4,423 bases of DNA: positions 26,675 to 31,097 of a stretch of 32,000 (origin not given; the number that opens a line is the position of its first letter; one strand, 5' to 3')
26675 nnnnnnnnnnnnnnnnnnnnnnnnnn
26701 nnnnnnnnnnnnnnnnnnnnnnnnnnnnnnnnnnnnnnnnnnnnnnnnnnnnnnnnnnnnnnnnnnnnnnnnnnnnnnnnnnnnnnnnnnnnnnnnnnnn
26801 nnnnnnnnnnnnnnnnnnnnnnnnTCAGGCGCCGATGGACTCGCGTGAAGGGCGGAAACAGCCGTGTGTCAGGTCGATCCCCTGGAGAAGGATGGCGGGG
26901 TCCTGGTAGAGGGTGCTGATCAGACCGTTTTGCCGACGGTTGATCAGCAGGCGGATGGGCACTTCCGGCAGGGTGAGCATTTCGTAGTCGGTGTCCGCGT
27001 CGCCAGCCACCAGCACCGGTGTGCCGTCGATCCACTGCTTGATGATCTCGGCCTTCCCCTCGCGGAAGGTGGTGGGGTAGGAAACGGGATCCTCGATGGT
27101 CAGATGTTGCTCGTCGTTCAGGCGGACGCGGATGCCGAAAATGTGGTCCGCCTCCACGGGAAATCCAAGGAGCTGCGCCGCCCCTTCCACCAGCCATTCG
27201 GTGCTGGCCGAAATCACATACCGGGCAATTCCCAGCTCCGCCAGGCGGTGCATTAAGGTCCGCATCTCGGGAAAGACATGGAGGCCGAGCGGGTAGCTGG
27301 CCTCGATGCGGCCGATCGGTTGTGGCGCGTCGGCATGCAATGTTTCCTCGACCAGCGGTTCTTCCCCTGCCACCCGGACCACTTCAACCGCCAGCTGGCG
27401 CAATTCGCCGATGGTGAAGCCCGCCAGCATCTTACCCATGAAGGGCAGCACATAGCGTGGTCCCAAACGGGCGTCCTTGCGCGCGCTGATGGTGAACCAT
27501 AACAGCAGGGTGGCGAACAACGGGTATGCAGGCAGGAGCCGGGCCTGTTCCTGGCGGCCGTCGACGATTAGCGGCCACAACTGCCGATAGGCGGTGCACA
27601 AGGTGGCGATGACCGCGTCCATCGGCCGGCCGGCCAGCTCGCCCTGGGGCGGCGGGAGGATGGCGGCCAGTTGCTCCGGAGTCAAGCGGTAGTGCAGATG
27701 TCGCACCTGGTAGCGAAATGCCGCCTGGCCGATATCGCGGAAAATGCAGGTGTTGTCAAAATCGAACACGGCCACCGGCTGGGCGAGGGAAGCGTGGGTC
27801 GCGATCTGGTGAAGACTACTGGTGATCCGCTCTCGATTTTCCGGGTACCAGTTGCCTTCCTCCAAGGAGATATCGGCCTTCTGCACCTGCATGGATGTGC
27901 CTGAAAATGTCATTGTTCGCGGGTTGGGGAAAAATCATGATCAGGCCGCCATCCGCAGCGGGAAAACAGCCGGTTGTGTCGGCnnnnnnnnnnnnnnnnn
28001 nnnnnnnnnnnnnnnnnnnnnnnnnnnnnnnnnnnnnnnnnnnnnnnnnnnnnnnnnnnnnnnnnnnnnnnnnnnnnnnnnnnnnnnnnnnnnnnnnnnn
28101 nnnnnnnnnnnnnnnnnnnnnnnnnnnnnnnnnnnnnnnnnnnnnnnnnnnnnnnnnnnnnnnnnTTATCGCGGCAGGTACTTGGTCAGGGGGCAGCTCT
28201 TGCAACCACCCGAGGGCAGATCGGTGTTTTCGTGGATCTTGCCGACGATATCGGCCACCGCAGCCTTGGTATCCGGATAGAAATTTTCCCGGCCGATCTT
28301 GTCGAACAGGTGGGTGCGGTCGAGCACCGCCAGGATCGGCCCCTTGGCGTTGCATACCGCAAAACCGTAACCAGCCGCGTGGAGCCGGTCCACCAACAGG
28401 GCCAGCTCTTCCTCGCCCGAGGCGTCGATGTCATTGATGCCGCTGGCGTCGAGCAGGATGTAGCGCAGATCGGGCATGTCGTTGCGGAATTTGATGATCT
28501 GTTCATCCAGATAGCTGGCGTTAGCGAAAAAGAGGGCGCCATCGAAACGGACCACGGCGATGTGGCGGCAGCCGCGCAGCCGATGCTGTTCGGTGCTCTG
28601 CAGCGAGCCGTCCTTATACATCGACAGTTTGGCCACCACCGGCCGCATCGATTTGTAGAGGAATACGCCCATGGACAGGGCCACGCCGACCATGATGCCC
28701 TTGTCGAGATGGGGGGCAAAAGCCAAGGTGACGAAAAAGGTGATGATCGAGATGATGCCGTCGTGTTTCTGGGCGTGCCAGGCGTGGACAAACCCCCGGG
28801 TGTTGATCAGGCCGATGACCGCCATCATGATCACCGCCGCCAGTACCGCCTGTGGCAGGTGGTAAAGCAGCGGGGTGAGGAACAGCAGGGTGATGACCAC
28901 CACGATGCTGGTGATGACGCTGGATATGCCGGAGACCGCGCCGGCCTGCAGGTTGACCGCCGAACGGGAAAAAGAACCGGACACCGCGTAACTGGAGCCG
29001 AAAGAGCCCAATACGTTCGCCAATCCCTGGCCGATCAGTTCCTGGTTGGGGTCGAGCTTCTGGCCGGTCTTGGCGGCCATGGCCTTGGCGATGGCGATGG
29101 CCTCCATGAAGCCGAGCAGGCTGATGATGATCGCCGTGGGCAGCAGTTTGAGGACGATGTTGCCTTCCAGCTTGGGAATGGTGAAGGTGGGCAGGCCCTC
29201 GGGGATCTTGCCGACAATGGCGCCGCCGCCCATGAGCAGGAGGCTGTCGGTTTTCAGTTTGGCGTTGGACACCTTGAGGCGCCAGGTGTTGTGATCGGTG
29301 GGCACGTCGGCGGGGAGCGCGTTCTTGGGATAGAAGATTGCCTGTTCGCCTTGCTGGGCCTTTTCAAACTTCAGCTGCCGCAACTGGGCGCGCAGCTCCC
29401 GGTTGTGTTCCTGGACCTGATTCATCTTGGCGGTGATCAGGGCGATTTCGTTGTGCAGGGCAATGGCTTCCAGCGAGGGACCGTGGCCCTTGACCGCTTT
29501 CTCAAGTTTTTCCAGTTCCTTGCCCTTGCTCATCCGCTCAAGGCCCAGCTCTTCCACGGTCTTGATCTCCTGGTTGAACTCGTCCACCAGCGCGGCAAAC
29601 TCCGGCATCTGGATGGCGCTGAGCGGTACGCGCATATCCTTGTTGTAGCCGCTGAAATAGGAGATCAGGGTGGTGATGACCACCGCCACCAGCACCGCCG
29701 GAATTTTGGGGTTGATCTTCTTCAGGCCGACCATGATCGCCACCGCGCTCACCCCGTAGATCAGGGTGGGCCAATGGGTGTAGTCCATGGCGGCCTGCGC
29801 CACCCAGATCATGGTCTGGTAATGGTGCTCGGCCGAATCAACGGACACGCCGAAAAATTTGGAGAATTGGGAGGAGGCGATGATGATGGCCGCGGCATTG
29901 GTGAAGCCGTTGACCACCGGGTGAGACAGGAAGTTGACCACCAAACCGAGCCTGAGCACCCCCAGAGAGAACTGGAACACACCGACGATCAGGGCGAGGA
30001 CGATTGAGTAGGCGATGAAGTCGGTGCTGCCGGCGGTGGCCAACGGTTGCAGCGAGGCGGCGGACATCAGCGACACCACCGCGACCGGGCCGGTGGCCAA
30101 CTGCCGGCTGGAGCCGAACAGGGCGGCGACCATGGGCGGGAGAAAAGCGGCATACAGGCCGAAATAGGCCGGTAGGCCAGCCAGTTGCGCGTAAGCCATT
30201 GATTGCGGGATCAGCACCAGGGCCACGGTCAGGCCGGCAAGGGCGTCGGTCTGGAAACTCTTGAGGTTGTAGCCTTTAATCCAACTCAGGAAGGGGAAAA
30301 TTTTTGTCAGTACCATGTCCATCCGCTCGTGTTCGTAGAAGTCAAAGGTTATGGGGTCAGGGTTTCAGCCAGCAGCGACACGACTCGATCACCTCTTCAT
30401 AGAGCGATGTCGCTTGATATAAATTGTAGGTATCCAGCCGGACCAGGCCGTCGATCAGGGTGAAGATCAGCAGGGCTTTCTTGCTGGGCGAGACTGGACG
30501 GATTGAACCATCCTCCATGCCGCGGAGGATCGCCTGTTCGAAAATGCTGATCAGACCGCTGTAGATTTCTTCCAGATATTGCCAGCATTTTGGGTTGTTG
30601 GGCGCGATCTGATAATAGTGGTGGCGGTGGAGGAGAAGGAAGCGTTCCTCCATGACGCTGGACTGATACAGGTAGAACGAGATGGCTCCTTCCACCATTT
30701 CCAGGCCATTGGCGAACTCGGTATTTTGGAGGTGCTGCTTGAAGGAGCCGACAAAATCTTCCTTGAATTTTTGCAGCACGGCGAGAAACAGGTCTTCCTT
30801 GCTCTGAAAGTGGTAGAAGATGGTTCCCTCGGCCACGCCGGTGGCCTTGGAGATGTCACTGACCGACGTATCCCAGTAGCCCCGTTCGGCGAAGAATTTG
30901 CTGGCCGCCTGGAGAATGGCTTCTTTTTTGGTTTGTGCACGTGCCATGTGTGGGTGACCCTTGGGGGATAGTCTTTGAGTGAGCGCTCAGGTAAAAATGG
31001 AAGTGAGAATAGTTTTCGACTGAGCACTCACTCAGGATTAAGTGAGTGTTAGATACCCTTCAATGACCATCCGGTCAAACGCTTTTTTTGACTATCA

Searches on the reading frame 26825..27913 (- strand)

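Call 22: search_protein_families(library=pfam, proteins=[window:26825-27913:-], max_evalue=0.001)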
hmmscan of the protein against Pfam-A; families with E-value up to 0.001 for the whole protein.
window:26825-27913:- (362 aa): 2 families
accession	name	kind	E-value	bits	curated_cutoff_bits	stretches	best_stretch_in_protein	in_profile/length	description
PF12710.13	HAD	-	5.7e-09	37.1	27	1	213-313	85-188/189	haloacid dehalogenase-like hydrolase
PF00702.32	Hydrolase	-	0.0001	23.2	26.4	1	185-313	69-187/191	haloacid dehalogenase-like hydrolase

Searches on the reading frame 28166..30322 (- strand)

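Call 22: search_protein_families(library=pfam, proteins=[window:28166-30322:-], max_evalue=0.001)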
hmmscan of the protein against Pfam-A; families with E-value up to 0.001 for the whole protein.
window:28166-30322:- (718 aa): 2 families
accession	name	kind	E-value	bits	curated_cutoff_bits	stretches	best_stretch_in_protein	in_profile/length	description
PF00916.26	Sulfate_transp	-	5.8e-104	348.3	23.2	2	23-253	1-228/380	Sulfate permease family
PF01740.26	STAS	-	1.4e-12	47.8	22.6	1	587-688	9-106/106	STAS domain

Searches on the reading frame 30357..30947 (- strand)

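Call 22: search_protein_families(library=pfam, proteins=[window:30357-30947:-], max_evalue=0.001)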
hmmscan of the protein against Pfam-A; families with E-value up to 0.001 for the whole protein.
window:30357-30947:- (196 aa): 1 family
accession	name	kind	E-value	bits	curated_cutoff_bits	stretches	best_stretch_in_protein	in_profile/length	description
PF00440.29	TetR_N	-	9.7e-18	64.1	24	1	11-57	1-47/47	Bacterial regulatory proteins, tetR family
